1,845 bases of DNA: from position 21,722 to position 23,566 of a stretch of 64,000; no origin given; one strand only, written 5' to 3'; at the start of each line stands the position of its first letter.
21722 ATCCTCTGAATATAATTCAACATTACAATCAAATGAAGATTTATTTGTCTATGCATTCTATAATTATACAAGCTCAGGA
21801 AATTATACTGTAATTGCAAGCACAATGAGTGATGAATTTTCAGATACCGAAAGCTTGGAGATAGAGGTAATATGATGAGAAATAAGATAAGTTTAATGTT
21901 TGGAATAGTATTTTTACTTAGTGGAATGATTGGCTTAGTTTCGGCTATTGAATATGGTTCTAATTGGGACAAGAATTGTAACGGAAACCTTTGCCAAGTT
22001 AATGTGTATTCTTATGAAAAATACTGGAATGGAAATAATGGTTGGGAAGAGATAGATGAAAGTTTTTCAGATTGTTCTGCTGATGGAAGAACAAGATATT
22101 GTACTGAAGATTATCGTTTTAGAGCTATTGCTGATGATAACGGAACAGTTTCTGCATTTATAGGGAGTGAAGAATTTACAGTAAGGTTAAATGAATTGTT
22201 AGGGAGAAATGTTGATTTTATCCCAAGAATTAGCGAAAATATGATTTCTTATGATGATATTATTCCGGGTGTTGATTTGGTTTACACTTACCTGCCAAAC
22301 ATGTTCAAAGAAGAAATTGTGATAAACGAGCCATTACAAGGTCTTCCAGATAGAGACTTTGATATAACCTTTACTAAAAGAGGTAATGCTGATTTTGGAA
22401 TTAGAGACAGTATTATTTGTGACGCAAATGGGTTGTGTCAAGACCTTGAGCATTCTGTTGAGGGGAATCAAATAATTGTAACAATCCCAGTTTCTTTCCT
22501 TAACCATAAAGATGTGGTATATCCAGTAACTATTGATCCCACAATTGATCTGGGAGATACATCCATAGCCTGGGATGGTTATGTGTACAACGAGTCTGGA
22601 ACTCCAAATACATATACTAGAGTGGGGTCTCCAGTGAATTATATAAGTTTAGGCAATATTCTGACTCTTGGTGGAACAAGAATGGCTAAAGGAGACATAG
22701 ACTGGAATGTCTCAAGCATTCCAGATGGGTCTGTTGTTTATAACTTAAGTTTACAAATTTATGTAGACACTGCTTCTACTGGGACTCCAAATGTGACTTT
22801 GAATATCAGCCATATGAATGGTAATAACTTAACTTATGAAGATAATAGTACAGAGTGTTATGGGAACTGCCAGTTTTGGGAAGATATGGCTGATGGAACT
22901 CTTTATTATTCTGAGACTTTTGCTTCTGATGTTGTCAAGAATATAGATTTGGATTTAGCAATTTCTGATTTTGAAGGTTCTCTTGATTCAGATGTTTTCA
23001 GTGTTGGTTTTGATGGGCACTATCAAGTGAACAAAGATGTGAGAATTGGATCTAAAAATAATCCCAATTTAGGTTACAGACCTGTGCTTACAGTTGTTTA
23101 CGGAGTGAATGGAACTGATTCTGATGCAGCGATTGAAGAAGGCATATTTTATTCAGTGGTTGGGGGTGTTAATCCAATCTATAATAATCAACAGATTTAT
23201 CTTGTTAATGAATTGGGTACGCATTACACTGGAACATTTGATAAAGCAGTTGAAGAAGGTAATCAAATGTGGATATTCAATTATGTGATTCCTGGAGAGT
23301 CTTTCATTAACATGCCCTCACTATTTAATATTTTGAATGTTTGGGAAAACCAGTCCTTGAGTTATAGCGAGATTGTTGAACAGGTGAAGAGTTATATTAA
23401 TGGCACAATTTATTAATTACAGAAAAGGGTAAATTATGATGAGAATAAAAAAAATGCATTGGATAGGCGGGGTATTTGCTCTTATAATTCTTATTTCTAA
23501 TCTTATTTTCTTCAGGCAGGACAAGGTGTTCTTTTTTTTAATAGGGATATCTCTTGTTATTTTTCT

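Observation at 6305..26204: ~20 kb type IV pilus-like island that embeds giant adhesin/protease genes between its two platform genes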

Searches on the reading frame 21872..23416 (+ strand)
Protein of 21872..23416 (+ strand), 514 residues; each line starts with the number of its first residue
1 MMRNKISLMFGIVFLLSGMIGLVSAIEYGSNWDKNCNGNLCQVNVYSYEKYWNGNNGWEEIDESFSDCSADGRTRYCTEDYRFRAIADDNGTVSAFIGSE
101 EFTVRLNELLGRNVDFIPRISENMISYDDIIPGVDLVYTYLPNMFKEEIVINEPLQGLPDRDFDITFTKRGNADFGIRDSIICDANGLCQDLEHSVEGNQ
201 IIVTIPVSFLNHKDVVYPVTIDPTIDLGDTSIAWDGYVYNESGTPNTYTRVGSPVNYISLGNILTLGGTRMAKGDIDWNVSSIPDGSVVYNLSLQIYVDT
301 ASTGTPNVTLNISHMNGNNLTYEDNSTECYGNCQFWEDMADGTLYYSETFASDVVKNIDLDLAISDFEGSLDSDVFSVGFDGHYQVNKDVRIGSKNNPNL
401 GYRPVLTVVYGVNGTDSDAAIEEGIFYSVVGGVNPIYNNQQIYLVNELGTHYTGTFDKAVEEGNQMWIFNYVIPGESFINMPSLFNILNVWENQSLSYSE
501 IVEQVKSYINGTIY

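Call 6: search_protein_families(library=pfam, proteins=[window:21872-23416:+], max_evalue=0.1)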
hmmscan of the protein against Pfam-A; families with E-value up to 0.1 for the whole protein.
window:21872-23416:+ (514 aa): 2 families
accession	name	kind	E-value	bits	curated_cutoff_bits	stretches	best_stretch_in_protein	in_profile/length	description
PF17803.7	Cadherin_4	-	0.0054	17.7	25.1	1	277-344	4-69/71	Bacterial cadherin-like domain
PF03729.18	DUF308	-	0.084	13.6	25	0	6-34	24-52/73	Short repeat of unknown function (DUF308)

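Call 18: find_encoding_contigs(protein=window:21872-23416:+, flank=10000, max_places=6)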
Protein window:21872-23416:+ (514 aa): 6 contigs read that carry it; 3 places shown.
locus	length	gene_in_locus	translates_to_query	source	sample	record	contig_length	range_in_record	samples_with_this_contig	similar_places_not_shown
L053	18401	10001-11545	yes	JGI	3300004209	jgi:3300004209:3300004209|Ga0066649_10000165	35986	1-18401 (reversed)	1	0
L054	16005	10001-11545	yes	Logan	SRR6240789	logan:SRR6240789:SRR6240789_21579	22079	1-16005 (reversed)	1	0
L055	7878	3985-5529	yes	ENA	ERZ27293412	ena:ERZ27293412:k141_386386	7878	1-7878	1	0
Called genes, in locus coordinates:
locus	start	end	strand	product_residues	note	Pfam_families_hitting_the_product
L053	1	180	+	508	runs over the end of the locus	PF00437:T2SSE, PF27713:UCP018868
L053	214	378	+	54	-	-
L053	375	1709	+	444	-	PF20990:DUF2207_C (faint), PF00482:T2SSF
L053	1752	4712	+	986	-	-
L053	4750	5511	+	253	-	-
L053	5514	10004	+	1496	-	PF00082:Peptidase_S8, PF13385:Laminin_G_3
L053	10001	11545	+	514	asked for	-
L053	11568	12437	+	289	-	PF00482:T2SSF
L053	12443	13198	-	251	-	PF07091:FmrO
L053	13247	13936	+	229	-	-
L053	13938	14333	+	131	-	-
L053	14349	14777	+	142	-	PF01951:Archease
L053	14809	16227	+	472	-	PF01139:RtcB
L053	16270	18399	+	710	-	?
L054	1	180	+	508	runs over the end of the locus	PF00437:T2SSE, PF27713:UCP018868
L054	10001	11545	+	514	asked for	-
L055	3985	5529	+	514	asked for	-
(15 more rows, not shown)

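Call 43: find_homologous_proteins(query=window:21872-23416:+, max_evalue=0.001)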
Query window:21872-23416:+ (514 aa): 43 proteins with E <= 0.001 among 6438 candidates.
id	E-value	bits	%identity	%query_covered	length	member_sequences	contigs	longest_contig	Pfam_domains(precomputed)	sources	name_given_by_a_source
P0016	0.0e+0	1175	100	100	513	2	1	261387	-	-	-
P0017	6.6e-187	641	56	100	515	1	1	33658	-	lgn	-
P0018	5.4e-152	525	55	82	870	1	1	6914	PF08309.18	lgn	-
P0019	3.9e-142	493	47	100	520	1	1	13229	-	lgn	-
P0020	2.2e-139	484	45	99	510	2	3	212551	-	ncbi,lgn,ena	-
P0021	2.7e-138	480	47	99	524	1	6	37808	-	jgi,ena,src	-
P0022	7.5e-138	479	46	100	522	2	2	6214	-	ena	-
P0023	6.0e-137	476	46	99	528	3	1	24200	-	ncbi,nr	ncbi:hypothetical protein CO038_00660 [Candidatus Pacearchaeota archaeon CG_4_9_14_0_2_um_filter_39_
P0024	7.3e-136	472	48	100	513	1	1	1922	-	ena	-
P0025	2.4e-131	457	45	100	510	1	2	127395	-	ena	-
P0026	6.4e-130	453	44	99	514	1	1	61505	-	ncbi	ncbi:MAG: hypothetical protein ABH864_03680 [archaeon]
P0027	7.0e-130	452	44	99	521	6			-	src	-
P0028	9.7e-127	442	55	74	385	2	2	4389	-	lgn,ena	-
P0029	1.0e-125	439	45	99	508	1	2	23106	-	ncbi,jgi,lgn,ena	-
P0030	1.5e-123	431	46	99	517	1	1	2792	-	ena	-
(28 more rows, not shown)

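Call 44: find_encoding_contigs(protein=P0017, flank=10000, max_places=2)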
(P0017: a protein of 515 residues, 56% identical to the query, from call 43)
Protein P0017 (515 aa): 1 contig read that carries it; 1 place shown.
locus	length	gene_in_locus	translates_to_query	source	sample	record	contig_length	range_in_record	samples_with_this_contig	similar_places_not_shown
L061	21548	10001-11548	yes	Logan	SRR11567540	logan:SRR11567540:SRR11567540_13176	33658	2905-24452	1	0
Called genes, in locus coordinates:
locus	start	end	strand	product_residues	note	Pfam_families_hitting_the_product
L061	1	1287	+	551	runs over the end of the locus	PF07732:Cu-oxidase_3, PF00394:Cu-oxidase (weak), PF07731:Cu-oxidase_2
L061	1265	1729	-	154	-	PF00583:Acetyltransf_1 (weak), PF13673:Acetyltransf_10 (weak), PF13508:Acetyltransf_7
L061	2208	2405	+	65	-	-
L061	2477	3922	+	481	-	PF25023:TEN_YD-shell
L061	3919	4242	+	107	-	-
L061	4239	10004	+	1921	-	PF05593:RHS_repeat (faint), PF01839:FG-GAP (faint), PF13517:FG-GAP_3 (weak), PF12256:TcdB_toxin_midN, PF13385:Laminin_G_3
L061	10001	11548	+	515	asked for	-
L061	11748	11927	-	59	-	-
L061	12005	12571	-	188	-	PF05063:MT-A70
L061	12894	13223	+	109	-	PF04956:TrbC, PF18895:T4SS_pilin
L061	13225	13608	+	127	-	-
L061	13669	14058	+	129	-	-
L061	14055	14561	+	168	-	-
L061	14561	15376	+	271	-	PF19590:TrbL_3 (weak)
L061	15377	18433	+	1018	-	PF26593:TraC-like, PF01935:DUF87, PF19044:P-loop_TraG, PF12846:AAA_10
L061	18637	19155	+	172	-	PF20720:nSTAND3 (faint), PF13238:AAA_18, PF01202:SKI (weak)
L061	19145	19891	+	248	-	-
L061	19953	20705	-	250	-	PF01978:TrmB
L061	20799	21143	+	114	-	-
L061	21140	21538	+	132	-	PF03118:RNA_pol_A_CTD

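Call 45: find_encoding_contigs(protein=P0020, flank=10000, max_places=2)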
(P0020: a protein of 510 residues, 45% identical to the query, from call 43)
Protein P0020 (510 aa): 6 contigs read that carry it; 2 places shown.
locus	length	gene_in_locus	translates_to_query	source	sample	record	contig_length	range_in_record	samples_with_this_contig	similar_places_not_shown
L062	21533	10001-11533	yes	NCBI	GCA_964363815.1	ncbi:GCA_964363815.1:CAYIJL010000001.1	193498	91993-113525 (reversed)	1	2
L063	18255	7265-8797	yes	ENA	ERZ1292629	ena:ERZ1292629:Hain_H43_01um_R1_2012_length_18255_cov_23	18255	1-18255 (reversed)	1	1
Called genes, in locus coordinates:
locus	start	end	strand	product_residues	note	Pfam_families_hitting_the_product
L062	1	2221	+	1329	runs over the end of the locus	PF00317:Ribonuc_red_lgN (weak), PF08471:Ribonuc_red_2_N (faint), PF02867:Ribonuc_red_lgC, PF14890:Intein_splicing, PF14528:LAGLIDADG_3, PF12637:TSCPD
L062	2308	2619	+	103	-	PF00085:Thioredoxin, PF13098:Thioredoxin_2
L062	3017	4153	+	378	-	PF04055:Radical_SAM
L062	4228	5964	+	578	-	PF05048:NosD, PF13229:Beta_helix, PF05048:NosD, PF13229:Beta_helix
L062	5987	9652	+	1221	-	PF01839:FG-GAP (faint), PF13517:FG-GAP_3, PF00041:fn3 (weak)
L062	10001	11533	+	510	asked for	-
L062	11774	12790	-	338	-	-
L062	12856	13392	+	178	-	PF02245:Pur_DNA_glyco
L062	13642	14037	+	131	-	-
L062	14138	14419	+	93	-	-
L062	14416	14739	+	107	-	-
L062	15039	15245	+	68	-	PF01191:RNA_pol_Rpb5_C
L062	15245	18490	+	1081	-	PF04563:RNA_pol_Rpb2_1, PF04561:RNA_pol_Rpb2_2, PF04565:RNA_pol_Rpb2_3, PF04566:RNA_pol_Rpb2_4, PF04567:RNA_pol_Rpb2_5, PF00562:RNA_pol_Rpb2_6, PF04560:RNA_pol_Rpb2_7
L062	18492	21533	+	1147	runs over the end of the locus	PF04997:RNA_pol_Rpb1_1, PF00623:RNA_pol_Rpb1_2, PF04983:RNA_pol_Rpb1_3, PF05000:RNA_pol_Rpb1_4, PF04998:RNA_pol_Rpb1_5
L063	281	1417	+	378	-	PF04055:Radical_SAM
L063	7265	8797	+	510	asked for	-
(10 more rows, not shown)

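Call 51: find_related_loci(query=window:21872-23416:+, collection=genome_contigs, flank=10000)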
Query window:21872-23416:+ (514 aa) in genome_contigs; peptide patterns used: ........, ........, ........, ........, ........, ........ (x = any residue, [..] = any of these).
15 stretches matched a pattern, but none encodes a relative of the query by tblastn (E <= 1e-3).

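Call 53: find_related_loci(query=A2, collection=genome_contigs, flank=10000)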
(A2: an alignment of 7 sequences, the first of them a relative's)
Query A2 (513 aa) in genome_contigs; peptide patterns used: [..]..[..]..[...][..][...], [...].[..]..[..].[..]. (x = any residue, [..] = any of these).
284 stretches matched a pattern; 7 encode a relative of the query (tblastn E <= 1e-3); 7 distinct loci.
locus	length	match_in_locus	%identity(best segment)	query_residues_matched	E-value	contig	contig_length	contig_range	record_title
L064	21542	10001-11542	52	1-511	3e-173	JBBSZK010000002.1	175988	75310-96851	MAG: Nanoarchaeota archaeon isolate H43-bin084_1 H43_bin084_1_000000000002, whole genome shotgun sequence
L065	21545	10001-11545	45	3-513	1e-144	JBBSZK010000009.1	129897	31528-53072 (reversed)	MAG: Nanoarchaeota archaeon isolate H43-bin084_1 H43_bin084_1_000000000009, whole genome shotgun sequence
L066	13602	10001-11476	34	27-511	4e-75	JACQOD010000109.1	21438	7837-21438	MAG: Candidatus Aenigmatarchaeota archaeon isolate NC_groundwater_1272_Ag_S-0.2um_63_33 S_p2_S4_coassembly_k141_3591422,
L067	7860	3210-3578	33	124-224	2e-8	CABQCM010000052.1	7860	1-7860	MAG TPA_asm: uncultured Ruminococcaceae bacterium isolate MGYG-HGUT-00456 genome assembly, contig: GUT_GENOME011023_52,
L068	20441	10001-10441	25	106-226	8e-6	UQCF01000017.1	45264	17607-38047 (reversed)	uncultured Ruminococcus sp. isolate UMGS136 genome assembly, contig: NODE_128_length_45264_cov_80.005021, whole genome s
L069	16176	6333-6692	30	132-231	3e-5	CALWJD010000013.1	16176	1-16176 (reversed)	MAG: uncultured Clostridia bacterium isolate BRZ_N__bin59 genome assembly, contig: BRZ_N__NODE_8412_length_16176_cov_9.9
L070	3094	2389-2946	28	124-293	4e-5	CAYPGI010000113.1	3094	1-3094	MAG TPA_asm: uncultured Muribaculaceae bacterium isolate SRP192927_co2_789 genome assembly, contig: NODE_82768_length_30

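Call 65: search_protein_families(library=ncbifam, proteins=[window:21872-23416:+], max_evalue=0.01)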
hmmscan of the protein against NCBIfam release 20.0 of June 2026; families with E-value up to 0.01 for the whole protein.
window:21872-23416:+ (514 aa): 0 families

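Call 66: predict_structure(alignment_id=A1)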
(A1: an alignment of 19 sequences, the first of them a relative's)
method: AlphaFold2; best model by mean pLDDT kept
length: 513 residues; sequences in the alignment: 19
mean_pLDDT: 80.3   pTM: 0.72
mean pLDDT of the five models: 80.3, 78.7, 78.1, 77.6, 77.3
residues with pLDDT >= 90: 205; 70-90: 179; 50-70: 96; < 50: 33
segments of 3 or more residues with pLDDT < 50: 20-22, 459-464, 476-493
pLDDT, mean of each block of 10 residues (from residue 1): 70 61 74 82 93 87 92 92 92 92 88 90 92 92 89 88 91 86 84 89 91 89 76 87 79 87 78 93 84 94 88 90 73 88 92 95 92 92 80 91 93 54 65 62 62 55 48 46 39 52 63 55
secondary structure, 60 per line:
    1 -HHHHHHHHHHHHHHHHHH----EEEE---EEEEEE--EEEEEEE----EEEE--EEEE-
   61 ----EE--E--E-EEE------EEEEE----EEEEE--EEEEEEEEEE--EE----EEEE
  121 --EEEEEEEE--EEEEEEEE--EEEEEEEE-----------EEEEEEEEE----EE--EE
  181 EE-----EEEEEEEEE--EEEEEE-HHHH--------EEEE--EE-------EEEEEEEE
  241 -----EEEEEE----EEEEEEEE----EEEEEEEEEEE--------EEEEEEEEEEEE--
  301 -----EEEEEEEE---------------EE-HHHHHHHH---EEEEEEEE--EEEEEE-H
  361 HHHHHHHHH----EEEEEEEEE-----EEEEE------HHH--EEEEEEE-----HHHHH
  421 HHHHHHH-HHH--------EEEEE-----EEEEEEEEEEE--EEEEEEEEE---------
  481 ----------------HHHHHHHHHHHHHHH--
elements in order: H2-19 E24-27 E31-36 E39-45 E50-53 E56-59 E74-76 E83-87 E92-96 E99-108 E117-120 E123-130 E133-140 E143-150 E162-170 E179-182 E188-196 E199-204 H206-209 E218-221 E233-240 E246-251 E256-263 E268-278 E287-298 E306-313 H332-339 E343-350 E353-358 H360-369 E374-382 E388-392 E404-410 H416-427 E440-444 E450-460 E463-471 H497-511

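Call 70: fold_search(model_id=the predicted structure, library=pdb)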
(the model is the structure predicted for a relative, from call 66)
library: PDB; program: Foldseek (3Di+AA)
matches with E <= 10: 905; with E <= 0.001: 13
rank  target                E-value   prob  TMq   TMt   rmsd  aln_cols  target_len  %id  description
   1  4qaw_B                3.2e-05  0.99  0.14  0.14  16.9       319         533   10  Structure of modular Xyn30D from Paenibacillus barcinonensis (released 2014-10-08)
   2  8wab_B                4.1e-05  1.00  0.25  0.65   5.1       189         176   14  Crystal structure of a chondroitin sulfate-binding carbohydrate binding module of a chondroitinase (released 2024-01-17)
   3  8wab_A                5.1e-05  1.00  0.25  0.65   5.1       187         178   14  Crystal structure of a chondroitin sulfate-binding carbohydrate binding module of a chondroitinase (released 2024-01-17)
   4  6vls_B                8.5e-05  0.38  0.11  0.07  25.6       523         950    9  Structure of C-terminal fragment of Vip3A toxin (released 2020-07-22)
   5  2xhn_A                1.7e-04  0.57  0.12  0.12  26.4       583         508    7  Rhamnogalacturonan lyase from Aspergillus aculeatus K150A active site mutant (released 2010-09-29)
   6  4yci_B                1.9e-04  1.00  0.21  0.50  11.0       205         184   16  non-latent pro-bone morphogenetic protein 9 (released 2015-03-04)
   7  3njx                  2.9e-04  0.35  0.11  0.11  26.4       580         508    7  Rhamnogalacturonan Lyase from Aspergillus aculeatus mutant H210A (released 2010-10-06)
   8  1nkg                  3.1e-04  0.54  0.13  0.13  26.5       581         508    7  Rhamnogalacturonan lyase from Aspergillus aculeatus (released 2004-05-25)
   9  4yci_A                4.7e-04  1.00  0.21  0.47  11.6       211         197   15  non-latent pro-bone morphogenetic protein 9 (released 2015-03-04)
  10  4ycg_B                5.5e-04  1.00  0.21  0.47  11.1       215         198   13  Pro-bone morphogenetic protein 9 (released 2015-03-04)
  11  6kka_A                5.5e-04  0.30  0.10  0.14  21.2       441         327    9  Xylanase J mutant from Bacillus sp. 41M-1 (released 2019-09-04)
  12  9euj_G                5.8e-04  0.23  0.12  0.08  39.4       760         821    8  Cryo-EM structure of Staphylococcus aureus bacteriophage phi812 baseplate in the post-contraction state - sheath initi (released 2025-04-09)
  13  6sf2_F                6.4e-04  1.00  0.19  0.53  10.9       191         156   12  Ternary complex of human bone morphogenetic protein 9 (BMP9) growth factor domain, its prodomain and extracellular dom (released 2020-04-08)
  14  4ycg_A                1.0e-03  1.00  0.21  0.47   8.0       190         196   15  Pro-bone morphogenetic protein 9 (released 2015-03-04)
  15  8auw_A                1.0e-03  0.57  0.16  0.04  21.5       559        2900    8  Cryo-EM structure of human BIRC6 in complex with SMAC. (released 2023-02-15)
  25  7vbo                  4.8e-03  1.00  0.23  0.59   6.5       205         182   12  Alginate binding domain CBM (released 2022-09-07)
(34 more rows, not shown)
